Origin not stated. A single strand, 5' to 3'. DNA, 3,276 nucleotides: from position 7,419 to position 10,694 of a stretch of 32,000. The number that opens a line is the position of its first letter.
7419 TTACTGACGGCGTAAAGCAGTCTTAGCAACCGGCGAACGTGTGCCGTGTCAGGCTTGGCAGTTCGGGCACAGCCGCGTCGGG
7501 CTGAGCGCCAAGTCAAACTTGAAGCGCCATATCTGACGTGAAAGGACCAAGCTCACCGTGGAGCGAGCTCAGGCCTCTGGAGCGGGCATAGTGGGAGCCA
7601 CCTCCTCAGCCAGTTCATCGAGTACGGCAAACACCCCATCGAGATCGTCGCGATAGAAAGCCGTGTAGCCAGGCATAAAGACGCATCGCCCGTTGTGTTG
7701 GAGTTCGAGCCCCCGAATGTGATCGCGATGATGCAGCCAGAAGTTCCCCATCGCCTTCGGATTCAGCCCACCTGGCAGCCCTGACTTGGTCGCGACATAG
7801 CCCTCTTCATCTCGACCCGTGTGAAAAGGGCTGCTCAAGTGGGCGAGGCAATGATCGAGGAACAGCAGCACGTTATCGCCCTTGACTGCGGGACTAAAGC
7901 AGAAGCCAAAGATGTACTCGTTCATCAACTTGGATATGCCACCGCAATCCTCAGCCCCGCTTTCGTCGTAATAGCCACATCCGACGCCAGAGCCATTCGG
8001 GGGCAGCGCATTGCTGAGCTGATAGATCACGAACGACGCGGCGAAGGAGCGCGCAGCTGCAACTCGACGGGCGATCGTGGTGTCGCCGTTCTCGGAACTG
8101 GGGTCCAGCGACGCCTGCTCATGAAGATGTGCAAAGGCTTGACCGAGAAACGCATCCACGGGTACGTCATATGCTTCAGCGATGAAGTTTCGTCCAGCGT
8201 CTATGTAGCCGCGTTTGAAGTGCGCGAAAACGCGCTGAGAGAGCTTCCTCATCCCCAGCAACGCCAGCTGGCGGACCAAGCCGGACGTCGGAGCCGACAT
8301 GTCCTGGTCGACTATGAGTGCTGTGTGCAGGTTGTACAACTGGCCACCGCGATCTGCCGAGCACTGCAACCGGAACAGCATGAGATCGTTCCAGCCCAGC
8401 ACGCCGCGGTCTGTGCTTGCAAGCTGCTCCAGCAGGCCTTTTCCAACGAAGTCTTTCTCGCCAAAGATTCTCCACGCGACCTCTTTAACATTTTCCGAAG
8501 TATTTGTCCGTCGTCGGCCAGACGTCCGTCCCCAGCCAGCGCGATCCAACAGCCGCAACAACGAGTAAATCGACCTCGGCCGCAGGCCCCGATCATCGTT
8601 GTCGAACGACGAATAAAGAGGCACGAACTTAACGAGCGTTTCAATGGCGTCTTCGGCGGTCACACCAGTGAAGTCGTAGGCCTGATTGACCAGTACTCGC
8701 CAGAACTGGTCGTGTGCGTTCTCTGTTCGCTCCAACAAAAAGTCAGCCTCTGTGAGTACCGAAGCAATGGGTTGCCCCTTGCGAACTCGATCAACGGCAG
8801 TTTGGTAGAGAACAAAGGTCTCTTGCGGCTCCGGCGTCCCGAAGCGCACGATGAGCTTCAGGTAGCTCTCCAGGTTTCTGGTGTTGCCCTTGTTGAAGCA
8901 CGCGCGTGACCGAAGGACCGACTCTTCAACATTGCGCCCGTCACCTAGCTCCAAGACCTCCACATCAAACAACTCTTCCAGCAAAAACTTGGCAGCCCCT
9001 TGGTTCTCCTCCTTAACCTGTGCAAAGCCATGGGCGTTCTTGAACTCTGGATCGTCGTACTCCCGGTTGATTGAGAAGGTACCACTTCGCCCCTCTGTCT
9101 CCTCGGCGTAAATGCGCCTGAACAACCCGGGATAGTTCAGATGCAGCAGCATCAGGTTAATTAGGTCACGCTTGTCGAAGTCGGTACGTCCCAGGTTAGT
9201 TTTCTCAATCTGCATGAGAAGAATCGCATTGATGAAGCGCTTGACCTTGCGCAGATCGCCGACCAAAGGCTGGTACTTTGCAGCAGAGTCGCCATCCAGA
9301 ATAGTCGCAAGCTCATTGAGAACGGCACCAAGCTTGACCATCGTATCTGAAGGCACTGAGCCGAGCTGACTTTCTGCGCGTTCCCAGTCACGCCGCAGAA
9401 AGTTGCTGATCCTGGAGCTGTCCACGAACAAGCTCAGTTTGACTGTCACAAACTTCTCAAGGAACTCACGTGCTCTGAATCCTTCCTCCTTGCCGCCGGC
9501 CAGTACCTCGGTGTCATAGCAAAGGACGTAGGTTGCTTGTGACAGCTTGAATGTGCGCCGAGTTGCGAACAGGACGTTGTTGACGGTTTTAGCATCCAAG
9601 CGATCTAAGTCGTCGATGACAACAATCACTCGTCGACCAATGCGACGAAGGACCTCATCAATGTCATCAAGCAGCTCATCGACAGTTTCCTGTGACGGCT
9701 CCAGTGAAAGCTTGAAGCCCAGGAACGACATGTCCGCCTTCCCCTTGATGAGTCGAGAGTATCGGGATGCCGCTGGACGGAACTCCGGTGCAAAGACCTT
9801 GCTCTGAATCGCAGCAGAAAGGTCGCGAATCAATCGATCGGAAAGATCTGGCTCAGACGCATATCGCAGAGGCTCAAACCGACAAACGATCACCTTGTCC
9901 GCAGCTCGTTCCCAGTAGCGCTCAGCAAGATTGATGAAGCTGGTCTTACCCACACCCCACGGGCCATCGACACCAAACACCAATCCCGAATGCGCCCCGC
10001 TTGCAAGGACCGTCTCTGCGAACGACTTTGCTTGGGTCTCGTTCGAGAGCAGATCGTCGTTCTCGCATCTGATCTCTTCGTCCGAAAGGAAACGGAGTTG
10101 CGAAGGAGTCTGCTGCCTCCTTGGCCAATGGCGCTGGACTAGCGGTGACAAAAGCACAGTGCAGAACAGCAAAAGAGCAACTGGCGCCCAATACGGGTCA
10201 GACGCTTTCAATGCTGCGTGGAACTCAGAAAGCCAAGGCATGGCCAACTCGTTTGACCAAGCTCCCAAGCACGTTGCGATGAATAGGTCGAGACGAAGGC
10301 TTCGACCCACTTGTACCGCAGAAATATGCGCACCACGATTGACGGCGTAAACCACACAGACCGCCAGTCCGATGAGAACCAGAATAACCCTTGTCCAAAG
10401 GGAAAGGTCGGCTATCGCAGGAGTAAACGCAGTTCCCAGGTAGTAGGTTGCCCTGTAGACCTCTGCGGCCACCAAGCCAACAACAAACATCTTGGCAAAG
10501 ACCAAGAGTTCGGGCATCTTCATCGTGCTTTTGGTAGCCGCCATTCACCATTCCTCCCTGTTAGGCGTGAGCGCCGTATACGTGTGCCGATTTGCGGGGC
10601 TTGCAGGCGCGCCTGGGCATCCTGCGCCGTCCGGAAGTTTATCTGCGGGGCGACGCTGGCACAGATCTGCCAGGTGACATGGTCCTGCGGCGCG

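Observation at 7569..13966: Head-to-head pair of giant NTPases (TM-anchored KAP NTPase and PHP-phosphoesterase/ABC-SMC ATPase): candidate defence module in ICE cargo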

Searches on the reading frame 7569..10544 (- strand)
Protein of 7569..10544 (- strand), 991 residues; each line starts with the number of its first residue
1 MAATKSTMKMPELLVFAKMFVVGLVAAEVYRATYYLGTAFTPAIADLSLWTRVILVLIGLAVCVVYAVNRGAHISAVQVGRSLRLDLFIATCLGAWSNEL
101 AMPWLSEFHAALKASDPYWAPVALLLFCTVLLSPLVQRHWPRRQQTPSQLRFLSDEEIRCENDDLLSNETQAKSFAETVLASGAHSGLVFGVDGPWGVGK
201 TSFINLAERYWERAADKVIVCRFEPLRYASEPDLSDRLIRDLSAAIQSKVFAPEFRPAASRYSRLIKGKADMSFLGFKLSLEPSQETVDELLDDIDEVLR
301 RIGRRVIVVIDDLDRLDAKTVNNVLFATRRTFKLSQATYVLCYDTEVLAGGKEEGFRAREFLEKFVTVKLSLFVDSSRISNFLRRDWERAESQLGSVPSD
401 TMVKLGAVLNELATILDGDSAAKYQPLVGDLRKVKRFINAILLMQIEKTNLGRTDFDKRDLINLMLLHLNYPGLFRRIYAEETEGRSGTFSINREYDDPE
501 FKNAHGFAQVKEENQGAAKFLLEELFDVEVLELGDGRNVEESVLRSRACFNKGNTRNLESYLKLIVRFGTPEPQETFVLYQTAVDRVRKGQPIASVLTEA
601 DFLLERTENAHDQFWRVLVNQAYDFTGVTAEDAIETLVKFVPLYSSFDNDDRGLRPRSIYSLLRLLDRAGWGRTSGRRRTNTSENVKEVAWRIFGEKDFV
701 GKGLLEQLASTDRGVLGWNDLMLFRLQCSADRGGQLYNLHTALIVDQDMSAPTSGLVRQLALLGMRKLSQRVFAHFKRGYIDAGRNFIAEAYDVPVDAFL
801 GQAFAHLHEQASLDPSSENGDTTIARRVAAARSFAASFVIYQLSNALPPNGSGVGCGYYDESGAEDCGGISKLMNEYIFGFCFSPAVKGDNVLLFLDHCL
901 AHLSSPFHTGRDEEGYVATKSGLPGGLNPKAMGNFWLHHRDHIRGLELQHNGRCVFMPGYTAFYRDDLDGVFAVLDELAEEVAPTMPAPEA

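Call 3: search_protein_families(library=pfam, proteins=[window:7569-10544:-], max_evalue=0.01)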
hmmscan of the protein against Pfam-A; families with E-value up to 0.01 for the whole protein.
window:7569-10544:- (991 aa): 4 families
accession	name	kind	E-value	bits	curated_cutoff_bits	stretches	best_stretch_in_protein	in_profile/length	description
PF07693.20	KAP_NTPase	-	7.4e-55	186.7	20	1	169-443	2-288/293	KAP family P-loop domain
PF13191.12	AAA_16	-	3e-06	28.3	32.6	1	185-322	22-150/167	AAA ATPase domain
PF13401.12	AAA_22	-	0.00053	20.7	27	1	192-324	10-104/130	AAA domain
PF13604.12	AAA_30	-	0.008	16.4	27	0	185-220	16-51/191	AAA domain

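Call 4: search_protein_families(library=padloc, proteins=[window:7569-10544:-], max_evalue=0.01)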
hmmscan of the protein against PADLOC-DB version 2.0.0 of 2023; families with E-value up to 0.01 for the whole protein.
window:7569-10544:- (991 aa): 5 families
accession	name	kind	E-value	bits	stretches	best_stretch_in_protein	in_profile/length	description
PDLC02361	PifA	-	5.6e-33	112.5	2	279-478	157-346/720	PifA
PDLC02209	QatA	-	3.3e-11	40.5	1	152-228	2-73/646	-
PDLC02210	QatA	-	2.7e-09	34.1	2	286-356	185-255/593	-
PDLC04959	PDC-S20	-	5.7e-06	24.1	1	163-213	18-66/464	-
PDLC04957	PDC-S20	-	0.0058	14.2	0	182-214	25-57/446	-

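Call 9: find_homologous_proteins(query=window:7569-10544:-)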
Query window:7569-10544:- (991 aa): 963 proteins with E <= 0.001 among 8000 candidates; the best 120 are listed.
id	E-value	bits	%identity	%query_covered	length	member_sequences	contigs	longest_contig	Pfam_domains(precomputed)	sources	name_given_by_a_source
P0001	0.0e+0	2080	92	100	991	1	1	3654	PF07693.21,PF13191.13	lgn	-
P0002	0.0e+0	2077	92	100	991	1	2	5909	PF07693.21,PF13191.13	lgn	-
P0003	0.0e+0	1991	89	100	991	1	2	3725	PF07693.21,PF13191.13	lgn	-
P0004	0.0e+0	1989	89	99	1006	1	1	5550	PF07693.21,PF13191.13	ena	-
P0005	0.0e+0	1988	89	100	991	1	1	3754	PF07693.21,PF13191.13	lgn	-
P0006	0.0e+0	1979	87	100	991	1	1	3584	PF07693.21,PF13191.13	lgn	-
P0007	0.0e+0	1975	89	100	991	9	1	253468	PF07693.21,PF13191.13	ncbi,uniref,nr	ncbi:KAP family NTPase [Zoogloea dura]|uniref:KAP P-loop protein n=1 Tax=Zoogloea dura TaxID=2728840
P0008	0.0e+0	1970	88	100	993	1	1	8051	PF07693.21,PF13191.13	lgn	-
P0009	0.0e+0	1969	87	100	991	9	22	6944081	PF07693.21,PF13191.13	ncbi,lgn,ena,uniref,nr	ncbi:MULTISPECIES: KAP family NTPase [Delftia]|uniref:KAP family NTPase n=1 Tax=Delftia TaxID=80865 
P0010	0.0e+0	1961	87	100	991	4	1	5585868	PF07693.21,PF13191.13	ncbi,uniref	ncbi:KAP family NTPase [Comamonas testosteroni]|uniref:KAP family NTPase n=1 Tax=Comamonas testoster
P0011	0.0e+0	1959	87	99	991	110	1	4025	PF07693.21,PF13191.13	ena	-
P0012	0.0e+0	1956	87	99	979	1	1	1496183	PF07693.21,PF13191.13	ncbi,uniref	ncbi:KAP family NTPase [Variovorax sp. VNK109]|uniref:KAP family NTPase n=1 Tax=Variovorax sp. VNK10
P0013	0.0e+0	1943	86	100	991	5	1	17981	PF07693.21,PF13191.13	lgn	-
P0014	0.0e+0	1939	85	100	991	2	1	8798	PF07693.21,PF13191.13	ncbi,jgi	jgi:hypothetical protein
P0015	0.0e+0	1936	86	100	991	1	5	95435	PF07693.21,PF13191.13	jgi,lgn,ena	-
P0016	0.0e+0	1932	85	100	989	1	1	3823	PF07693.21,PF13191.13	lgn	-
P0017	0.0e+0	1925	86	99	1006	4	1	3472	PF07693.21,PF13191.13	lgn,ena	-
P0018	0.0e+0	1924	86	100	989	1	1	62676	PF07693.21,PF13191.13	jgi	jgi:KAP family P-loop domain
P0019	0.0e+0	1922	86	100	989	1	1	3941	PF07693.21,PF13191.13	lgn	-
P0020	0.0e+0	1921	85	100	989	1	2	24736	PF07693.21,PF13191.13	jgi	jgi:hypothetical protein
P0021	0.0e+0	1919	86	100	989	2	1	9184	PF07693.21,PF13191.13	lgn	-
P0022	0.0e+0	1917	84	100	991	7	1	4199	PF07693.21,PF13191.13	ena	-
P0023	0.0e+0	1916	85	100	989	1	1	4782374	PF07693.21,PF13191.13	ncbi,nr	ncbi:conserved membrane hypothetical protein [Burkholderiales bacterium 8X]|nr:conserved membrane hy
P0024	0.0e+0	1916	85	100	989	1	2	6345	PF07693.21,PF13191.13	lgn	-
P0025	0.0e+0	1915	87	98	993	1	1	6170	PF07693.21,PF13191.13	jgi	-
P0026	0.0e+0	1915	85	100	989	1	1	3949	PF07693.21,PF13191.13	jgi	-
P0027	0.0e+0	1915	84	100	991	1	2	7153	PF07693.21,PF13191.13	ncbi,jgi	jgi:hypothetical protein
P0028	0.0e+0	1914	85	100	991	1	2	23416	PF07693.21,PF13191.13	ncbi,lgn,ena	-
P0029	0.0e+0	1914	85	100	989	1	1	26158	PF07693.21,PF13191.13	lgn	-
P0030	0.0e+0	1912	85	100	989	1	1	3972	PF07693.21,PF13191.13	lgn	-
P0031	0.0e+0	1912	84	100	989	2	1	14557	PF07693.21,PF13191.13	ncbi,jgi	jgi:hypothetical protein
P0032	0.0e+0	1908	84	100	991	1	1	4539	PF07693.21,PF13191.13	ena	-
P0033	0.0e+0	1907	85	100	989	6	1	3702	PF07693.21,PF13191.13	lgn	-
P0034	0.0e+0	1904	84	99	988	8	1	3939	PF07693.21,PF13191.13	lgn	-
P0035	0.0e+0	1902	84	100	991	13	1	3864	PF07693.21,PF13191.13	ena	-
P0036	0.0e+0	1902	84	100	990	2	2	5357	PF07693.21,PF13191.13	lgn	-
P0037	0.0e+0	1902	84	100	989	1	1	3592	PF07693.21,PF13191.13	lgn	-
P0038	0.0e+0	1901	84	100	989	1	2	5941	PF07693.21,PF13191.13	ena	-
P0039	0.0e+0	1900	84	100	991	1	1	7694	PF07693.21,PF13191.13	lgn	-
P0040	0.0e+0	1899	84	100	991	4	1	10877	PF07693.21,PF13191.13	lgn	-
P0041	0.0e+0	1899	84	99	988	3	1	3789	PF07693.21,PF13191.13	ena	-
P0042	0.0e+0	1898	85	100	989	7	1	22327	PF07693.21,PF13191.13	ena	-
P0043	0.0e+0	1896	84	100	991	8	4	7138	PF07693.21,PF13191.13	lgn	-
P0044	0.0e+0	1896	85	99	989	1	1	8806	PF07693.21,PF13191.13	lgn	-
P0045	0.0e+0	1895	84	100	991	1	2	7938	PF07693.21,PF13191.13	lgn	-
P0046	0.0e+0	1894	84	99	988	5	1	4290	PF07693.21,PF13191.13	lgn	-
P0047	0.0e+0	1892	84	99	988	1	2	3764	PF07693.21,PF13191.13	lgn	-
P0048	0.0e+0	1886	84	99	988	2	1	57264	PF07693.21,PF13191.13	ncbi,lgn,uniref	ncbi:KAP family NTPase [Roseateles flavus]|uniref:KAP family NTPase n=1 Tax=Roseateles flavus TaxID=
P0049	0.0e+0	1885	84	99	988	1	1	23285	PF07693.21,PF13191.13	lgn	-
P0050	0.0e+0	1885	84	99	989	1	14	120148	PF07693.21,PF13191.13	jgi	jgi:hypothetical protein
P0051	0.0e+0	1884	83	100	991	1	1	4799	PF07693.21,PF13191.13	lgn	-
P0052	0.0e+0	1881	84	99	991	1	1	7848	PF07693.21,PF13191.13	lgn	-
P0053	0.0e+0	1881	82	100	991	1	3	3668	PF07693.21,PF13191.13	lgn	-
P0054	0.0e+0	1879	83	100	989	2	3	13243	PF07693.21,PF13191.13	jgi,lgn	jgi:hypothetical protein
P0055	0.0e+0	1879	83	100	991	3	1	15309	PF07693.21,PF13191.13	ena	-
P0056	0.0e+0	1878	84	99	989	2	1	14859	PF07693.21,PF13191.13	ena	-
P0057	0.0e+0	1876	83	100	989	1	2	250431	PF07693.21,PF13191.13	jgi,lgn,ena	-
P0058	0.0e+0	1876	82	100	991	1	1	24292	PF07693.21,PF13191.13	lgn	-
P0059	0.0e+0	1875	83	100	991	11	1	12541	PF07693.21,PF13191.13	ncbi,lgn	-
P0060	0.0e+0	1874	84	100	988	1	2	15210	PF07693.21,PF13191.13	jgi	jgi:hypothetical protein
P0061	0.0e+0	1872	83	100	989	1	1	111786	PF07693.21,PF13191.13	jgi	jgi:hypothetical protein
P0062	0.0e+0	1872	83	100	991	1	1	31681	PF07693.21,PF13191.13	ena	-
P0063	0.0e+0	1871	83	99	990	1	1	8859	PF07693.21,PF13191.13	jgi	-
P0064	0.0e+0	1871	83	100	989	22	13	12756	PF07693.21,PF13191.13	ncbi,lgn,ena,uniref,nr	ncbi:hypothetical protein M622_18715 [Thauera terpenica 58Eu]|uniref:KAP NTPase domain-containing pr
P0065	0.0e+0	1869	82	100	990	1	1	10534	PF07693.21,PF13191.13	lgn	-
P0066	0.0e+0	1868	82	100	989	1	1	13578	PF07693.21,PF13191.13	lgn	-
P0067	0.0e+0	1868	83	100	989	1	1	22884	PF07693.21,PF13191.13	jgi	jgi:KaiC/GvpD/RAD55 family RecA-like ATPase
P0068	0.0e+0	1867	83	100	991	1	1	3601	PF07693.21,PF13191.13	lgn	-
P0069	0.0e+0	1864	83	100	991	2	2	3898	PF07693.21,PF13191.13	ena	-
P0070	0.0e+0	1864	82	100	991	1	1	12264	PF07693.21,PF13191.13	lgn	-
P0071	0.0e+0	1863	82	100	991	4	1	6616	PF07693.21,PF13191.13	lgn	-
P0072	0.0e+0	1862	82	100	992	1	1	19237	PF07693.21,PF13191.13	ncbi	-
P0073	0.0e+0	1860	84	100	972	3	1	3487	PF07693.21,PF13191.13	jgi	jgi:KaiC/GvpD/RAD55 family RecA-like ATPase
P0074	0.0e+0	1859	84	99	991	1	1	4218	PF07693.21,PF13191.13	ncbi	-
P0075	0.0e+0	1858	83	100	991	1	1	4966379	PF07693.21,PF13191.13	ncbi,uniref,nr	ncbi:KAP-like P-loop domain-containing protein [Acidovorax sp. 69]|uniref:KAP family NTPase n=1 Tax=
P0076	0.0e+0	1856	82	100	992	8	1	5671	PF07693.21,PF13191.13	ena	-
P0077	0.0e+0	1854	82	100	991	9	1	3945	PF07693.21,PF13191.13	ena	-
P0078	0.0e+0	1853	82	99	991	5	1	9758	PF07693.21,PF13191.13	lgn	-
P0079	0.0e+0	1853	82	100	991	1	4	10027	PF07693.21,PF13191.13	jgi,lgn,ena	-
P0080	0.0e+0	1853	83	99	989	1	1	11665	PF07693.21,PF13191.13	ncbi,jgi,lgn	jgi:hypothetical protein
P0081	0.0e+0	1849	81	100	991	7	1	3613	PF07693.21,PF13191.13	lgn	-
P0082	0.0e+0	1849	82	100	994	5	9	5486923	PF07693.21,PF13191.13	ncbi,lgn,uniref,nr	ncbi:KAP family NTPase [Acidovorax facilis]|uniref:KAP family NTPase n=1 Tax=Acidovorax TaxID=12916 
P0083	0.0e+0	1846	82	100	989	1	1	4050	PF07693.21,PF13191.13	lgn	-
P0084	0.0e+0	1845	83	99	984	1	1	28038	PF07693.21,PF13191.13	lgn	-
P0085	0.0e+0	1845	82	99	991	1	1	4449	PF07693.21,PF13191.13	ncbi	-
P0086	0.0e+0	1842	81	100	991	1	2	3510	PF07693.21,PF13191.13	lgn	-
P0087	0.0e+0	1836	81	99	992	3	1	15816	PF07693.21,PF13191.13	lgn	-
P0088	0.0e+0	1830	81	98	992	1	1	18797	PF07693.21,PF13191.13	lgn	-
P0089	0.0e+0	1824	80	100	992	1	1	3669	PF07693.21,PF13191.13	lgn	-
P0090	0.0e+0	1817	81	100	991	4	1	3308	PF07693.21,PF13191.13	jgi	jgi:hypothetical protein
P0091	0.0e+0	1816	88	91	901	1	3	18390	PF07693.21,PF13191.13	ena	-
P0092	0.0e+0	1797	80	99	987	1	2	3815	PF07693.21,PF13191.13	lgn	-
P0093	0.0e+0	1772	80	99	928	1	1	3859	PF07693.21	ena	-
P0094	0.0e+0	1766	79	99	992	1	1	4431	PF07693.21,PF13191.13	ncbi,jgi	jgi:hypothetical protein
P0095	0.0e+0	1731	85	91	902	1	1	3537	PF07693.21,PF13191.13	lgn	-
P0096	0.0e+0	1724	77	100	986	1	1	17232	PF07693.21,PF13191.13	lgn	-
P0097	0.0e+0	1717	76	100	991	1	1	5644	PF07693.21,PF13191.13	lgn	-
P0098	0.0e+0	1712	77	100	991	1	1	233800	PF07693.21,PF13191.13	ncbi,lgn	-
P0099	0.0e+0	1706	75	99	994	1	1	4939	PF07693.21,PF13191.13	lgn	-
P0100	0.0e+0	1703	75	99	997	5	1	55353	PF07693.21,PF13191.13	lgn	-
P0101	0.0e+0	1698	76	99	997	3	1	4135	PF07693.21,PF13191.13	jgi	jgi:hypothetical protein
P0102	0.0e+0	1697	84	89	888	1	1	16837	PF07693.21,PF13191.13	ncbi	-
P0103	0.0e+0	1695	75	100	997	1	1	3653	PF07693.21,PF13191.13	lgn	-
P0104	0.0e+0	1691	75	100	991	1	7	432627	PF07693.21,PF13191.13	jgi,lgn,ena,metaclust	metaclust:\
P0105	0.0e+0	1686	75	100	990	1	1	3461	PF07693.21,PF13191.13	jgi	jgi:hypothetical protein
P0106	0.0e+0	1685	74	100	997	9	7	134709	PF07693.21,PF13191.13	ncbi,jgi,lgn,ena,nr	ncbi:MAG: KAP P-loop protein [Burkholderiales bacterium RIFOXYC12_FULL_60_6]|nr:MAG: KAP P-loop prot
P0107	0.0e+0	1684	75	100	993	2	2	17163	PF07693.21,PF13191.13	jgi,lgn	jgi:hypothetical protein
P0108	0.0e+0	1683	75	100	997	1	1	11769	PF07693.21,PF13191.13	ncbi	-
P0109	0.0e+0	1681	74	100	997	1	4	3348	PF07693.21,PF13191.13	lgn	-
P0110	0.0e+0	1680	75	99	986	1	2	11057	PF07693.21,PF13191.13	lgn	-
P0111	0.0e+0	1680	75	100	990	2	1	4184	PF07693.21,PF13191.13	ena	-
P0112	0.0e+0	1678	75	100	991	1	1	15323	PF07693.21,PF13191.13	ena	-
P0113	0.0e+0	1676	75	100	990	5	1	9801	PF07693.21,PF13191.13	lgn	-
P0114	0.0e+0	1674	75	99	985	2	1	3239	PF07693.21,PF13191.13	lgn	-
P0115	0.0e+0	1674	74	100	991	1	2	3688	PF07693.21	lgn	-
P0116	0.0e+0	1673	74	100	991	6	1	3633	PF07693.21,PF13191.13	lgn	-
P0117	0.0e+0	1671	94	80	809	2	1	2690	PF07693.21,PF13191.13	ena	-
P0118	0.0e+0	1669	74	99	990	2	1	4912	PF07693.21,PF13191.13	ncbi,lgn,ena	-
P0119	0.0e+0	1669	74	99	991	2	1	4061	PF07693.21,PF13191.13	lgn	-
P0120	0.0e+0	1666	75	99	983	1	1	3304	PF07693.21,PF13191.13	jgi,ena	-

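Call 12: find_encoding_contigs(protein=P0009, flank=10000, max_places=6)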
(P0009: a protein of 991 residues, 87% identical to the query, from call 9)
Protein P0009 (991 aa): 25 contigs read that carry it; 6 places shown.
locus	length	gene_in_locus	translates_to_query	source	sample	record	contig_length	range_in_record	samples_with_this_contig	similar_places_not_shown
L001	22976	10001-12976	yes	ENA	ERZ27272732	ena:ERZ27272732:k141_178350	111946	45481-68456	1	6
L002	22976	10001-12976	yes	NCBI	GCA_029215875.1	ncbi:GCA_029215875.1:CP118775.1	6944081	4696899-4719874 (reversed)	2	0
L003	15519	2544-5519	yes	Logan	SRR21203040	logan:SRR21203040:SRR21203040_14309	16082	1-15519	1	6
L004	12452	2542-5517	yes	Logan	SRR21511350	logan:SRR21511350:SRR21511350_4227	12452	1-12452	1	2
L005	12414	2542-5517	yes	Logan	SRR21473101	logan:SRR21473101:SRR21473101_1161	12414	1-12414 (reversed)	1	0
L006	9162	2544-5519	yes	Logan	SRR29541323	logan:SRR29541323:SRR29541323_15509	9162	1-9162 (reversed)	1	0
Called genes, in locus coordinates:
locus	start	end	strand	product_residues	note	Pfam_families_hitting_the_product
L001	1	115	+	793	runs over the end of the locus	PF00512:HisKA, PF02518:HATPase_c, PF00072:Response_reg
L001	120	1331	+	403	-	PF00072:Response_reg, PF00563:EAL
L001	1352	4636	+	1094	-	PF00512:HisKA, PF02518:HATPase_c, PF00072:Response_reg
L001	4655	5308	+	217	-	PF00072:Response_reg, PF13384:HTH_23 (faint), PF00196:GerE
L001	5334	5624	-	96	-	-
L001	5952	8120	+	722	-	PF17201:Cache_3-Cache_2, PF17203:sCache_3_2 (weak), PF17202:sCache_3_3, PF08269:dCache_2, PF17200:sCache_2, PF00672:HAMP, PF00015:MCPsignal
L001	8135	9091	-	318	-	PF02498:Bro-N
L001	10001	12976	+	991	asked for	PF07693:KAP_NTPase, PF13191:AAA_16 (weak)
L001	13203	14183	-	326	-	PF12833:HTH_18, PF00165:HTH_AraC (weak), PF06445:GyrI-like, PF14526:Cass2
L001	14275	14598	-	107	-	PF01638:HxlR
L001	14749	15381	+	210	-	PF02798:GST_N (weak), PF13417:GST_N_3 (weak), PF13409:GST_N_2, PF00043:GST_C, PF13410:GST_C_2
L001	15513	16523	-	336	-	-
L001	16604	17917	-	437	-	-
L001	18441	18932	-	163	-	PF08281:Sigma70_r4_2 (faint), PF00196:GerE, PF04545:Sigma70_r4 (faint), PF13384:HTH_23 (faint), PF10668:Phage_terminase (faint), PF13551:HTH_29 (faint), PF00196:GerE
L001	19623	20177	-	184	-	PF01047:MarR, PF12802:MarR_2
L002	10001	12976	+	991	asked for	PF07693:KAP_NTPase, PF13191:AAA_16 (weak)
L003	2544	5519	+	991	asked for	PF07693:KAP_NTPase, PF13191:AAA_16 (weak)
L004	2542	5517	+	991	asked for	PF07693:KAP_NTPase, PF13191:AAA_16 (weak)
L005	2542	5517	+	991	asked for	PF07693:KAP_NTPase, PF13191:AAA_16 (weak)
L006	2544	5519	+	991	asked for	PF07693:KAP_NTPase, PF13191:AAA_16 (weak)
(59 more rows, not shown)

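Call 13: search_protein_families(library=ncbifam, proteins=[window:7569-10544:-], max_evalue=0.001)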
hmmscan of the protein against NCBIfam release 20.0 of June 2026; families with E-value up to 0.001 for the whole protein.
window:7569-10544:- (991 aa): 1 family
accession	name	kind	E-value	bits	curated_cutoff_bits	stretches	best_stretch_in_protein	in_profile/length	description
NF041923.1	QatA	equivalog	7.4e-12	44.7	600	1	152-229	2-74/628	Qat anti-phage system ATPase QatA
